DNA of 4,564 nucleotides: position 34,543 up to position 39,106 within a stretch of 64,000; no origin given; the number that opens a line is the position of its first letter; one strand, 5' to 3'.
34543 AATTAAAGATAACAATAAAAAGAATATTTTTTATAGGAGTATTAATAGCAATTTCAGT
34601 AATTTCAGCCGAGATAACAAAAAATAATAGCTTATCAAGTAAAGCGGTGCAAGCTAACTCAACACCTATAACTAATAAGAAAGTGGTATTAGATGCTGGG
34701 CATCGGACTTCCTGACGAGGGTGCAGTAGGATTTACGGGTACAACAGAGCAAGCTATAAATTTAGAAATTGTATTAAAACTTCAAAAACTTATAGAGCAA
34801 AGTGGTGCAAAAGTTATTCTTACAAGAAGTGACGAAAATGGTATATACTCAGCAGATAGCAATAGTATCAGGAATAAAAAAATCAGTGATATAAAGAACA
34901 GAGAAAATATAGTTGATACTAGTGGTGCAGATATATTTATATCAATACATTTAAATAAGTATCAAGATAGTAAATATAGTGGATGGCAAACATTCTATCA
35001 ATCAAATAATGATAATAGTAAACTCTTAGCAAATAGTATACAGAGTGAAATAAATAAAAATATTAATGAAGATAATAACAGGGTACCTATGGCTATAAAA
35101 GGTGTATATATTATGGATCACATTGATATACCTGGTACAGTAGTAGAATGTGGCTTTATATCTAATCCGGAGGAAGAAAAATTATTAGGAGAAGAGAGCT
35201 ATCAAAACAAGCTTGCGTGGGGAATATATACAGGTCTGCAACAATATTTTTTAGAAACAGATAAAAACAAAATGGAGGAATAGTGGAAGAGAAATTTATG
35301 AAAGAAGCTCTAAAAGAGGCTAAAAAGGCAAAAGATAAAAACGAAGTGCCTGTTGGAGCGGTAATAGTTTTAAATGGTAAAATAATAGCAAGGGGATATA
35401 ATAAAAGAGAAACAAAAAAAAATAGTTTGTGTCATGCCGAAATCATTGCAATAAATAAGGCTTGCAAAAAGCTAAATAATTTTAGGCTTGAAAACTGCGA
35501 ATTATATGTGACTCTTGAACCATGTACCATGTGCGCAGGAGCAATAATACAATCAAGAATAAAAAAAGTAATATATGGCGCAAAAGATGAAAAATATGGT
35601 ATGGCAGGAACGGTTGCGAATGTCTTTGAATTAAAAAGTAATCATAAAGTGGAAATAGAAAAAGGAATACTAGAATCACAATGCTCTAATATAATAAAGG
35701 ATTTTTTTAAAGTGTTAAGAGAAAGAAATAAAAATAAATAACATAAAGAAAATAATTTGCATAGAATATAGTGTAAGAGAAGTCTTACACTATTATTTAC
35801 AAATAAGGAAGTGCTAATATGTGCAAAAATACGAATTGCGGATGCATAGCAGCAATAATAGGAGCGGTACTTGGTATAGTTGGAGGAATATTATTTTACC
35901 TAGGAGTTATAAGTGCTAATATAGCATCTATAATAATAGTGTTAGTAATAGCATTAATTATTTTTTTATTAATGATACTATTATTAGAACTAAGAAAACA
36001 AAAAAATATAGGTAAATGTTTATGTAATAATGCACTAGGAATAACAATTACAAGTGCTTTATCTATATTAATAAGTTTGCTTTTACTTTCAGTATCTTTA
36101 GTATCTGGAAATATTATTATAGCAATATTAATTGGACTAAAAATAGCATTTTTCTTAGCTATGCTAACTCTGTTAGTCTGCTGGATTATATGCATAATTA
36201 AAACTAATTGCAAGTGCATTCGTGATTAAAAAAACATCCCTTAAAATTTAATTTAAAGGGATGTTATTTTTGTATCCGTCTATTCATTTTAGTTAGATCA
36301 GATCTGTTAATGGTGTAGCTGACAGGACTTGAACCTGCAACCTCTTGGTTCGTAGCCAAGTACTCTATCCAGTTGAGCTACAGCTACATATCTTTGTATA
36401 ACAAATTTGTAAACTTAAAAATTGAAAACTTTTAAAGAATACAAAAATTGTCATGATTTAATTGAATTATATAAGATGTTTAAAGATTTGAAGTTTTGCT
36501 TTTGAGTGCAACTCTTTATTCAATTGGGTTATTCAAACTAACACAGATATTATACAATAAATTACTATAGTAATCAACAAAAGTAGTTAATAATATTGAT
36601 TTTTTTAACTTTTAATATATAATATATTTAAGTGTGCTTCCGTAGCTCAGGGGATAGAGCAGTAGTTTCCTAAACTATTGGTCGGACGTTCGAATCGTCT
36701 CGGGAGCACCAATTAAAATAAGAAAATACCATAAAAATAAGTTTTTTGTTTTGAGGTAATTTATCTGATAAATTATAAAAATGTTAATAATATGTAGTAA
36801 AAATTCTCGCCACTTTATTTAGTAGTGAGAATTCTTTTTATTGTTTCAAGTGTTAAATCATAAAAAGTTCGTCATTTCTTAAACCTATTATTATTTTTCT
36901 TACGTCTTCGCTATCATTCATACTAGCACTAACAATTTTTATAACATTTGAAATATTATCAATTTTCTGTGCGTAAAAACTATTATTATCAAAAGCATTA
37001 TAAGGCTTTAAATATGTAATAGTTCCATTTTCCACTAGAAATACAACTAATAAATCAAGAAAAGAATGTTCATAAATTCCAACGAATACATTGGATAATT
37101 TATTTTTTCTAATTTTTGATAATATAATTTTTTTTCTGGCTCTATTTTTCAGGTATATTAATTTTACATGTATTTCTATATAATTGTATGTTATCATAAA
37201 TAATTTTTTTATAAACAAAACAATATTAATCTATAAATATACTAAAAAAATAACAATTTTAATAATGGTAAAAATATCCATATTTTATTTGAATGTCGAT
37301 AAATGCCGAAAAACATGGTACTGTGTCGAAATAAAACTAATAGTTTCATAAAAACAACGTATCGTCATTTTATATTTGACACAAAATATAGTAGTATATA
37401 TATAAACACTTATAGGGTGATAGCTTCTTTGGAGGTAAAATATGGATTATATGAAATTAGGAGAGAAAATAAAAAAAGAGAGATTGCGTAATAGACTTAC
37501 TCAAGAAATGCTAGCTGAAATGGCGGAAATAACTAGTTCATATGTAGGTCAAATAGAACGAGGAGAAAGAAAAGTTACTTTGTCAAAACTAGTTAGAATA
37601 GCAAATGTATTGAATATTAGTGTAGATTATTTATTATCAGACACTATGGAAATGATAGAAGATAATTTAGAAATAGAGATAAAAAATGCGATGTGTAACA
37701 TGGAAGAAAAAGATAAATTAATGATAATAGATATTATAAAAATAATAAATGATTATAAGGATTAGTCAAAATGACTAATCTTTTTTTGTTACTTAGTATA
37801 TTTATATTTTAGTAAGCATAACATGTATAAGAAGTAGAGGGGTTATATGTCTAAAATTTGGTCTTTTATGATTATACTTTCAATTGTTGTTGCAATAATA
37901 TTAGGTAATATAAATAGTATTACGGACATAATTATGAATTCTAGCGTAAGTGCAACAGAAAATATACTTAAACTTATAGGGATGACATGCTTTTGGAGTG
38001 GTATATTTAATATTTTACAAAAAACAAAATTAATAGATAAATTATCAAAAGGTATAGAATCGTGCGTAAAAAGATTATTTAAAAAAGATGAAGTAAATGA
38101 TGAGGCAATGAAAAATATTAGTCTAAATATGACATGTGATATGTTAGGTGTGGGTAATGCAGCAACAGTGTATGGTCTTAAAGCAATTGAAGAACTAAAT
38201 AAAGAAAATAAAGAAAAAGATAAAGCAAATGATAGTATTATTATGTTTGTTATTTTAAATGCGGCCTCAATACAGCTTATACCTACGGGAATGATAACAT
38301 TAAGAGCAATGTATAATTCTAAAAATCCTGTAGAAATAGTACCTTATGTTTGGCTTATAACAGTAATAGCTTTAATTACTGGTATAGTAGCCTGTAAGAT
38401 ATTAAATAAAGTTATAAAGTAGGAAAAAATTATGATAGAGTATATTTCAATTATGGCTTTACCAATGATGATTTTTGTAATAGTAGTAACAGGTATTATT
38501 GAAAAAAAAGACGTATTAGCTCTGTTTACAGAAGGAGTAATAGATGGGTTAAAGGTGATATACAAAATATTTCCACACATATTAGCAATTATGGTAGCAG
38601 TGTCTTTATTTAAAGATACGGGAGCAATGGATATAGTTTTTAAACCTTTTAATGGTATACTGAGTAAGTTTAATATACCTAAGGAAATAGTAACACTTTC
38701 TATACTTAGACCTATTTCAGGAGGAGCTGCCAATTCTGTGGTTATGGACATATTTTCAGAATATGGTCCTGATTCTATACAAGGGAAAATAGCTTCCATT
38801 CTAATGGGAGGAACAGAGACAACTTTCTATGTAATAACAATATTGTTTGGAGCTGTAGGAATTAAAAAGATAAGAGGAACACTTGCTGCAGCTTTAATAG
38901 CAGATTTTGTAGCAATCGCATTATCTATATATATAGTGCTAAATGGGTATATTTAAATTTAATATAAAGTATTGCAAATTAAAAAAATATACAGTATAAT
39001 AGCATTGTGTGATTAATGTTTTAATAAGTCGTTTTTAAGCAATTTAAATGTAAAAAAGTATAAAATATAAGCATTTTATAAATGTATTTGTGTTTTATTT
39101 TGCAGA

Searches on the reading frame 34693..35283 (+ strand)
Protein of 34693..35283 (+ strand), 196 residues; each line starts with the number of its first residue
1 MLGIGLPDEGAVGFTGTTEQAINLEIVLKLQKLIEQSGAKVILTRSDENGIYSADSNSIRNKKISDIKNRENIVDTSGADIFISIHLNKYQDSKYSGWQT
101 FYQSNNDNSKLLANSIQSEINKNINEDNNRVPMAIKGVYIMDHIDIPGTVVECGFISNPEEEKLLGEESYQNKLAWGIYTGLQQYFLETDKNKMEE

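Call 76: search_protein_families(library=ncbifam, proteins=[window:34693-35283:+], max_evalue=0.001)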
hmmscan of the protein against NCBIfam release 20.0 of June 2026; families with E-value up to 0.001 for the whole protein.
window:34693-35283:+ (196 aa): 6 families
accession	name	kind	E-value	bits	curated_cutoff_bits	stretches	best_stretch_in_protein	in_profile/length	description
TIGR02883.1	spore_cwlD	equivalog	7.7e-59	199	221.55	1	3-185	8-189/189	N-acetylmuramoyl-L-alanine amidase CwlD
NF007652.1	PRK10319.1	equivalog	6.6e-19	68.2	400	2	145-194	237-286/291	N-acetylmuramoyl-L-alanine amidase AmiA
NF007751.0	PRK10431.1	equivalog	6e-17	61.3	532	1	140-188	370-418/445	N-acetylmuramoyl-L-alanine amidase AmiB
NF038267.1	amidase_AmiC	exception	4e-13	48.8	700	2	126-186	348-406/407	N-acetylmuramoyl-L-alanine amidase AmiC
NF050040.1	horm_taper_TftA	equivalog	7.2e-08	31.5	500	1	51-192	51-190/450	hormogonium tapered terminus morphoprotein TftA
NF038140.1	amidase_Rv3717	exception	7.9e-06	25.5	335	1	10-186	58-231/233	Rv3717 family N-acetylmuramoyl-L-alanine amidase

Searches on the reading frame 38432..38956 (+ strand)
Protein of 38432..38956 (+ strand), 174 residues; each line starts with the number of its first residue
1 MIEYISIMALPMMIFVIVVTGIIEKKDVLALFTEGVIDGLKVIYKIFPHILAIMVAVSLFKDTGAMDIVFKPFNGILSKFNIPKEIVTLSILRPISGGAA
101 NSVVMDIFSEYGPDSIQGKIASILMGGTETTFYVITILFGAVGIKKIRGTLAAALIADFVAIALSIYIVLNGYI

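Call 76: search_protein_families(library=ncbifam, proteins=[window:38432-38956:+], max_evalue=0.001)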
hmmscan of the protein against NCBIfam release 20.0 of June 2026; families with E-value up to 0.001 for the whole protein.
window:38432-38956:+ (174 aa): 1 family
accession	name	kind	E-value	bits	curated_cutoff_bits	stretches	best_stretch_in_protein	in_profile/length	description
NF007811.0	PRK10519.1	equivalog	6.2e-06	25.8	111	1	24-133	7-119/155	hypothetical protein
